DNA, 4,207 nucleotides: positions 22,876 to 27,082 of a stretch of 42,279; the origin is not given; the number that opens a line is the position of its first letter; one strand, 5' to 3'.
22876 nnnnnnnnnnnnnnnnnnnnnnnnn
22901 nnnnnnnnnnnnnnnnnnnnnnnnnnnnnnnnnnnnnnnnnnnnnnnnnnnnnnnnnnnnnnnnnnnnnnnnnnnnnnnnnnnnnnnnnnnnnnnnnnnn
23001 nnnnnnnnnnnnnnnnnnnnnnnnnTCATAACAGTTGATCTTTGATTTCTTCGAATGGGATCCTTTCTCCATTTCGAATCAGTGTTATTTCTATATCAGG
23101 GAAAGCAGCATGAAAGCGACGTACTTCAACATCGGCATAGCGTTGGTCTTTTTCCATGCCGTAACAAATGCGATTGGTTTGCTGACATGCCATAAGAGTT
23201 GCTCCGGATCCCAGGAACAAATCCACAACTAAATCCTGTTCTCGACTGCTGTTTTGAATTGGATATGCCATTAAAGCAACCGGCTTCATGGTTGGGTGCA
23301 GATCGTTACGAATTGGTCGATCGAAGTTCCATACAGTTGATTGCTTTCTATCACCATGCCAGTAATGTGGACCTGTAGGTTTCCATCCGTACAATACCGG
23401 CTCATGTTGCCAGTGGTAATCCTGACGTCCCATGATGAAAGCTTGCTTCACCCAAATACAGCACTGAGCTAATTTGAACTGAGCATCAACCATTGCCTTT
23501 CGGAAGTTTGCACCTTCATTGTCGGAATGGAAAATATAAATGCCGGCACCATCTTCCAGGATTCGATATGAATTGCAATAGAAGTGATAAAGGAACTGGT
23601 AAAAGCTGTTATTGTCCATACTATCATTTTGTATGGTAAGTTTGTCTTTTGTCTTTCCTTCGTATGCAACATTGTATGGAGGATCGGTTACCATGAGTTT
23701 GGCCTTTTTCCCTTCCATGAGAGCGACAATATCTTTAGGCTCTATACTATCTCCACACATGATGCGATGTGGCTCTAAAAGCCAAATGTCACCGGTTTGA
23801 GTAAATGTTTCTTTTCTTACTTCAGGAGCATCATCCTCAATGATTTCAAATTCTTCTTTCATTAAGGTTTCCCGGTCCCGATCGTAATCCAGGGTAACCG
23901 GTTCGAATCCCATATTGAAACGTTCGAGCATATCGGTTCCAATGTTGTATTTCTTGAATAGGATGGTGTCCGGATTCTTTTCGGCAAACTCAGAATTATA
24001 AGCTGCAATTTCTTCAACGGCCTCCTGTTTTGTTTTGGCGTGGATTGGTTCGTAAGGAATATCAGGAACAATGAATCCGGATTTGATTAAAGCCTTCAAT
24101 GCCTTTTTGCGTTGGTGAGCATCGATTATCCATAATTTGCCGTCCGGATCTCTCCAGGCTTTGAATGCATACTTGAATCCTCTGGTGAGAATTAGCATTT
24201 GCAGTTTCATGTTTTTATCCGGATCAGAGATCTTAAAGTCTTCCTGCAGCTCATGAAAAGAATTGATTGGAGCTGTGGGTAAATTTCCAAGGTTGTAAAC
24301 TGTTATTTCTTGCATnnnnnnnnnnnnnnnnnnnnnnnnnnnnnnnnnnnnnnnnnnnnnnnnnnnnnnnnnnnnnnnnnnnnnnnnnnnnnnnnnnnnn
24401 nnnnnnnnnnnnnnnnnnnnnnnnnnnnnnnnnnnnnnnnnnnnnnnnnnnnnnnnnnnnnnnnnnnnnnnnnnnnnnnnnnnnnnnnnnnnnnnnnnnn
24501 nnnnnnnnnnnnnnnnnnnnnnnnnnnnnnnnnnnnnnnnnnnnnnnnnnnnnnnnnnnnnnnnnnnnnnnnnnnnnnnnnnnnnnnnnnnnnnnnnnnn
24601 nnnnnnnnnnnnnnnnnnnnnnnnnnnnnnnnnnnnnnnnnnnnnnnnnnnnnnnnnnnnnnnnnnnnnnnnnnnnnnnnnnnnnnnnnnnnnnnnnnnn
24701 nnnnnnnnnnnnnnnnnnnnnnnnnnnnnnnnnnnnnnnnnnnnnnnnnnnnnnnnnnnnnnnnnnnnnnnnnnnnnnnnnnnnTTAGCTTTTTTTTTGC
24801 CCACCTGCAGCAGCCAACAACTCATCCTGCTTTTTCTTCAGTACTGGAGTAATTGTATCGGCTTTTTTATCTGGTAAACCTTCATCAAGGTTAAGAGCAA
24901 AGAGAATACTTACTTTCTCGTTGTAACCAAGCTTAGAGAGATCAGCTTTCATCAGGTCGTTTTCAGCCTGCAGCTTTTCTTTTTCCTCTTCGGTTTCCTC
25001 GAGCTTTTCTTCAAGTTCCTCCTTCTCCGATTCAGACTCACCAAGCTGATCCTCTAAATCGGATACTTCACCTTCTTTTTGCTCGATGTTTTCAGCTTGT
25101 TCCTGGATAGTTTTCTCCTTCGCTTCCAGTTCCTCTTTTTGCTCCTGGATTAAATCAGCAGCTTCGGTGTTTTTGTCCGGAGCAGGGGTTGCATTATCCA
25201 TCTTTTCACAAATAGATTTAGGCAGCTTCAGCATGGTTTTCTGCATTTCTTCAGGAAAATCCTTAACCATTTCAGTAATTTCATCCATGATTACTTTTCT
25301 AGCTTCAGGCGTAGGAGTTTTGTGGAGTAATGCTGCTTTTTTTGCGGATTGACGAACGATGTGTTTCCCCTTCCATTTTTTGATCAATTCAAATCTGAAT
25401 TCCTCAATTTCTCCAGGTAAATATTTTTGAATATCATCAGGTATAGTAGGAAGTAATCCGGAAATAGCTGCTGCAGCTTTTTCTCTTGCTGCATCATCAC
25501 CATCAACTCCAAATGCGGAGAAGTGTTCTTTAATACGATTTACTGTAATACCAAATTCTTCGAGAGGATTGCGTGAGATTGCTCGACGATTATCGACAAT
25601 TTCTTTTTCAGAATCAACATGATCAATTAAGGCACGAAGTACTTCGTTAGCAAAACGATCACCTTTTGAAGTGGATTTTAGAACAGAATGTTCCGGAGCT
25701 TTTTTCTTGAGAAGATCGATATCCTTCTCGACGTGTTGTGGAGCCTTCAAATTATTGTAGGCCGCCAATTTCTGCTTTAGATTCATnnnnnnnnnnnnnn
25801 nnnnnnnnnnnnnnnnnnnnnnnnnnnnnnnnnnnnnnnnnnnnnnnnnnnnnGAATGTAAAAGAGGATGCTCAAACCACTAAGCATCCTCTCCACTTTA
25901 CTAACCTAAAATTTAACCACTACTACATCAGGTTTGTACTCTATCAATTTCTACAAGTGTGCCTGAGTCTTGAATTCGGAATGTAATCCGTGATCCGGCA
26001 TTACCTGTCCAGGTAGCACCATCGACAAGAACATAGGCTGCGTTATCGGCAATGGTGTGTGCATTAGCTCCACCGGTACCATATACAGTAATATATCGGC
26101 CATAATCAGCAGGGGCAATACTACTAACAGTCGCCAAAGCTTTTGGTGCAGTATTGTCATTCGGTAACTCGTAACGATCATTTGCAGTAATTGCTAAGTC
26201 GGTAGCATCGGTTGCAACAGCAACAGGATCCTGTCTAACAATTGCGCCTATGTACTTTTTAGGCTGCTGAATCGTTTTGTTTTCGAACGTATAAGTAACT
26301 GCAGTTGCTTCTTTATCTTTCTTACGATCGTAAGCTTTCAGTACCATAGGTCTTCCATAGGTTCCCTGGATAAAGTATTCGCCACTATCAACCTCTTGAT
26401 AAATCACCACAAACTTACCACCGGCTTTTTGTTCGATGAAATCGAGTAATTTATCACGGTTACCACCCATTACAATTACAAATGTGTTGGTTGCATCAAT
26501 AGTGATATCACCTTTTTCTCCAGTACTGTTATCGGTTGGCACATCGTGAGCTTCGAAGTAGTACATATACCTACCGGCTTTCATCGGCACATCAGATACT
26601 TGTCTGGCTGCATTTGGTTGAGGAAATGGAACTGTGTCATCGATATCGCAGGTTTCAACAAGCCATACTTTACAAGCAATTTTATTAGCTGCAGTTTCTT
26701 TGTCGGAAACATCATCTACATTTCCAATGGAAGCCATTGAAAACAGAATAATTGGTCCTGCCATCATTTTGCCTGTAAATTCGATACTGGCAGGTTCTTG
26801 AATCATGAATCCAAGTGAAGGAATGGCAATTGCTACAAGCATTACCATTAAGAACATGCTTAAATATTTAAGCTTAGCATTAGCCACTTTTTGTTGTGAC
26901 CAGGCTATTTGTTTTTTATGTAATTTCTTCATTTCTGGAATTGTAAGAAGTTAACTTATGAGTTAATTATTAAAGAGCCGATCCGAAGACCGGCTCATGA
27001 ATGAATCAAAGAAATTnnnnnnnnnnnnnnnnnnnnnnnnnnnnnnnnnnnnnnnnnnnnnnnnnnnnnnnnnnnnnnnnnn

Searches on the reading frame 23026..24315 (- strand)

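Call 40: search_protein_families(library=phrogs, proteins=[window:23026-24315:-], max_evalue=0.001)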
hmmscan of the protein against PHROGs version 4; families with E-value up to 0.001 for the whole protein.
window:23026-24315:- (429 aa): 10 families
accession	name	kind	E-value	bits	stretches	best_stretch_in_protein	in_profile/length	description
phrog_498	-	other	1.2e-113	381.8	1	16-427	39-443/633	DNA methyltransferase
phrog_23085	-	unknown function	1.9e-42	145.2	1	303-426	3-132/138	-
phrog_67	-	other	2.8e-38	133.4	1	133-407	96-349/743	DNA methyltransferase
phrog_3008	-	other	1.7e-20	74.3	1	321-402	127-212/244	DNA methyltransferase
phrog_18293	-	other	4.2e-16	60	1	326-402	32-108/119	methyltransferase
phrog_6025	-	other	2.1e-09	38.3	1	185-294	14-114/192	DNA methyltransferase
phrog_6952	-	other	2.6e-09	38.2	1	328-392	101-166/181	DNA methyltransferase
phrog_23148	-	unknown function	2.2e-08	35.3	1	338-407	83-152/165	-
phrog_8769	-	other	6.1e-08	33.4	1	360-401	12-53/71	methyltransferase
phrog_8071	-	DNA, RNA and nucleotide metabolism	4e-07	30.6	1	151-234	132-223/389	ParB-like partition protein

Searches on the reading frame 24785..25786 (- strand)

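Call 40: search_protein_families(library=phrogs, proteins=[window:24785-25786:-], max_evalue=0.001)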
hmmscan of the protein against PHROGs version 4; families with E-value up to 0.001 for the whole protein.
window:24785-25786:- (333 aa): 0 families

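Call 59: search_protein_families(library=pfam, proteins=[window:24785-25786:-], max_evalue=0.01)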
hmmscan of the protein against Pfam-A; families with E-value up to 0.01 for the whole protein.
window:24785-25786:- (333 aa): 4 families
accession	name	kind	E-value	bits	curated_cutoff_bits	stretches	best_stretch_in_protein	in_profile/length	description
PF06818.20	Fez1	-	0.001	20.1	34.4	1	213-282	40-109/199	Fez1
PF04859.17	DUF641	-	0.0015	19.3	27.6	1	199-261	65-127/127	Plant protein of unknown function (DUF641)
PF02601.20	Exonuc_VII_L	-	0.0033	17.4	35.9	1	151-274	124-246/315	Exonuclease VII, large subunit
PF08614.16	ATG16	-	0.0078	16.8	33.7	0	185-285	76-176/200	Autophagy protein 16 (ATG16)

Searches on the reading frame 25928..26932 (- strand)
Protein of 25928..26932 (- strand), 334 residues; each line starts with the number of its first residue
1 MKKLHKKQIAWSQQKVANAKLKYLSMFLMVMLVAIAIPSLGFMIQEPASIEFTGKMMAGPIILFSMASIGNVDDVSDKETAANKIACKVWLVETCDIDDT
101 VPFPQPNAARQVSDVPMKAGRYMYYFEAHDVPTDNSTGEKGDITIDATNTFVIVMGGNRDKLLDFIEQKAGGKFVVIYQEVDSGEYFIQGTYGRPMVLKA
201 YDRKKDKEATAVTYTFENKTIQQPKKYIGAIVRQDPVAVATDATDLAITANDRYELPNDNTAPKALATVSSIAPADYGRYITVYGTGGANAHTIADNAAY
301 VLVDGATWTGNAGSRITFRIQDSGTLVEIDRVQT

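Call 40: search_protein_families(library=phrogs, proteins=[window:25928-26932:-], max_evalue=0.001)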
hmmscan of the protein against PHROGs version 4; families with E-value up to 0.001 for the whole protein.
window:25928-26932:- (334 aa): 1 family
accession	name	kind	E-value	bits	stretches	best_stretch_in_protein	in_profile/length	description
phrog_19897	-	unknown function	5.4e-06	27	1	102-328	39-271/278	-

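Call 59: search_protein_families(library=pfam, proteins=[window:25928-26932:-], max_evalue=0.01)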
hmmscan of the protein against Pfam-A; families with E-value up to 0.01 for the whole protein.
window:25928-26932:- (334 aa): 0 families
